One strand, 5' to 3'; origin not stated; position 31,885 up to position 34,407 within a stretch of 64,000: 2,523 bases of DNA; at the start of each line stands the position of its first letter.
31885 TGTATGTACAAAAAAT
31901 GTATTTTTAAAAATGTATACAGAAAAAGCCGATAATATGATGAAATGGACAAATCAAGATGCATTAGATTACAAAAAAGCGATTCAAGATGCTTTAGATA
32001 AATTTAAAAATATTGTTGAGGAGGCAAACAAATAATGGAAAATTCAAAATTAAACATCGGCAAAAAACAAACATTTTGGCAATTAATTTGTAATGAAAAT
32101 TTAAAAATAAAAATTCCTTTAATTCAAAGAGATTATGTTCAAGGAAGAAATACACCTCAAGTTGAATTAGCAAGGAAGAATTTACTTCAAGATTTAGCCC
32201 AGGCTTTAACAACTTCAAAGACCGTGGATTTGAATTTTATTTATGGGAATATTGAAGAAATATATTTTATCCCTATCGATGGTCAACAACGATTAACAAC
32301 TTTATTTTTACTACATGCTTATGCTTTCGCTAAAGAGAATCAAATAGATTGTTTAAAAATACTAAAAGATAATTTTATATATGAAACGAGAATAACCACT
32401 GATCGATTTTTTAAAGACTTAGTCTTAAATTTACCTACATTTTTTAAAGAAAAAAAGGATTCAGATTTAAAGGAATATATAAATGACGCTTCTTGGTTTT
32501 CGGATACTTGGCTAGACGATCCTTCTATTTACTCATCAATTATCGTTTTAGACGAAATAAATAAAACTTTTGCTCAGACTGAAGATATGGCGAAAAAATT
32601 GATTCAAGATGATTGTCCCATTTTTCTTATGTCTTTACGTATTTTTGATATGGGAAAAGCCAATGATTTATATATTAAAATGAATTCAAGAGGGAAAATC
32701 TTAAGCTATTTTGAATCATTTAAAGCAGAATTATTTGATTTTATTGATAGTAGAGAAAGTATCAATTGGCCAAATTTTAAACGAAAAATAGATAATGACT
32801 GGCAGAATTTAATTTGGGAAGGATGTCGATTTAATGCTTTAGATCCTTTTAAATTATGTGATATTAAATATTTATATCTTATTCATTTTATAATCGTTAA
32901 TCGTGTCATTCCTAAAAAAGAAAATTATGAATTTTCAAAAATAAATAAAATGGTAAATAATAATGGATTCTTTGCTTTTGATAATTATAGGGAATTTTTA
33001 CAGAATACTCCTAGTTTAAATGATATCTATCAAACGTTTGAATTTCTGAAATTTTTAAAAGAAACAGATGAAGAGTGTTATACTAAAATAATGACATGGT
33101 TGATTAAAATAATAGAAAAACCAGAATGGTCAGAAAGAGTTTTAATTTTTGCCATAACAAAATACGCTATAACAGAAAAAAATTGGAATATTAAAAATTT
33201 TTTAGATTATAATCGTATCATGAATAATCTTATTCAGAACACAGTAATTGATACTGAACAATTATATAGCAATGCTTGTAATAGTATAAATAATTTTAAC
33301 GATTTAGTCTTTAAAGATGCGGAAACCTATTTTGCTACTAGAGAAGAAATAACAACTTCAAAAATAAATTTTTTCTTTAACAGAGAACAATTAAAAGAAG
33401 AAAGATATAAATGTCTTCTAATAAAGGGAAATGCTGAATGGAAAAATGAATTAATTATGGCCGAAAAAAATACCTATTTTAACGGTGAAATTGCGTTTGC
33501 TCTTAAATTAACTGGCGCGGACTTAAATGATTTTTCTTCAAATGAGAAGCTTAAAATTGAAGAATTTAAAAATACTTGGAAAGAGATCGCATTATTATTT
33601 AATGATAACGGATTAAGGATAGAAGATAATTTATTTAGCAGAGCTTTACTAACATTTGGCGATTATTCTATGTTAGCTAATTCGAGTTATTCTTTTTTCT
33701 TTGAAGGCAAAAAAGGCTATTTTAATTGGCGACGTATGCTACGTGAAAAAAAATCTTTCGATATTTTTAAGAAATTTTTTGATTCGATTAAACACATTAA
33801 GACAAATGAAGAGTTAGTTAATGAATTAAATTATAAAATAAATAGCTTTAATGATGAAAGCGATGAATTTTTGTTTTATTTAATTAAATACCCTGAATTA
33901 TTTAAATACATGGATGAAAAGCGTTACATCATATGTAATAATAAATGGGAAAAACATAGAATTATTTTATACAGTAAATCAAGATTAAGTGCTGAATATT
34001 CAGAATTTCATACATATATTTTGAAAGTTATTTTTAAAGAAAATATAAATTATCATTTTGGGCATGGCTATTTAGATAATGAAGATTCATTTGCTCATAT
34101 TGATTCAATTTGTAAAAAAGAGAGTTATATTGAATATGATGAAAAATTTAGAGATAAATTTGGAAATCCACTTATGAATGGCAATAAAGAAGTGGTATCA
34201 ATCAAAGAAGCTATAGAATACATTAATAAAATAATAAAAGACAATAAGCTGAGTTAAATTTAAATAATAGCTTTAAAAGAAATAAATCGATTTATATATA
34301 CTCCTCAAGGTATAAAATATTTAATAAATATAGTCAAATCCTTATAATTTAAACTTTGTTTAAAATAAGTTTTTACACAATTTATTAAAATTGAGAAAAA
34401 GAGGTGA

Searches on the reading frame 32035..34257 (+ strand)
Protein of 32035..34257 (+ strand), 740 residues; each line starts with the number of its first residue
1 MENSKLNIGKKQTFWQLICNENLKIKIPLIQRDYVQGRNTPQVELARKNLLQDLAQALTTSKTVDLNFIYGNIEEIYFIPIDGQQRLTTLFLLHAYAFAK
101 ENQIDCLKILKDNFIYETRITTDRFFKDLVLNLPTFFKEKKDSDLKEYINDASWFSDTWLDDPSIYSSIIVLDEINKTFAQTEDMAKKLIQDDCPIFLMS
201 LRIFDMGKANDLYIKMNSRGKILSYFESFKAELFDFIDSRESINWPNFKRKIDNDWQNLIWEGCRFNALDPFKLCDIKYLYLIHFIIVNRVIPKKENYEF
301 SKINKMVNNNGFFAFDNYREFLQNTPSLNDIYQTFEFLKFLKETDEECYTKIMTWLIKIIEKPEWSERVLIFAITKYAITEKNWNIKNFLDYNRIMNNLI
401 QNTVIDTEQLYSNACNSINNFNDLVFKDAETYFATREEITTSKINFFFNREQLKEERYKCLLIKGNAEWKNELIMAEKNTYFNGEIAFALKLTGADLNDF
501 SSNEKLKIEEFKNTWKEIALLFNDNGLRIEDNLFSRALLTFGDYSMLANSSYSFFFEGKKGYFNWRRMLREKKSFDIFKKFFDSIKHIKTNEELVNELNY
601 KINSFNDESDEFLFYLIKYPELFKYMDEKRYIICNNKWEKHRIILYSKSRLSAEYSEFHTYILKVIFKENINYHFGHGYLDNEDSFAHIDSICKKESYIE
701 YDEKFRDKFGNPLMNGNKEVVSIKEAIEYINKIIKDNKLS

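Call 7: search_protein_families(library=pfam, proteins=[window:32035-34257:+], max_evalue=0.01)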
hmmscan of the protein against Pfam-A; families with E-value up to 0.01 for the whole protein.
window:32035-34257:+ (740 aa): 1 family
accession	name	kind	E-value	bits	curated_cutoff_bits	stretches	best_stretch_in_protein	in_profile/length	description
PF03235.19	GmrSD_N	-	2.8e-17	63.9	33.2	1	16-234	3-199/199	GmrSD restriction endonuclease, N-terminal domain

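Call 8: search_protein_families(library=padloc, proteins=[window:32035-34257:+], max_evalue=0.01)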
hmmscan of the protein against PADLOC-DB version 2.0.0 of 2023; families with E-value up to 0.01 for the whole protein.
window:32035-34257:+ (740 aa): 0 families

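Call 9: search_protein_families(library=ncbifam, proteins=[window:32035-34257:+], max_evalue=0.01)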
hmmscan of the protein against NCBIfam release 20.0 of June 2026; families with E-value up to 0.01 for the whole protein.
window:32035-34257:+ (740 aa): 0 families
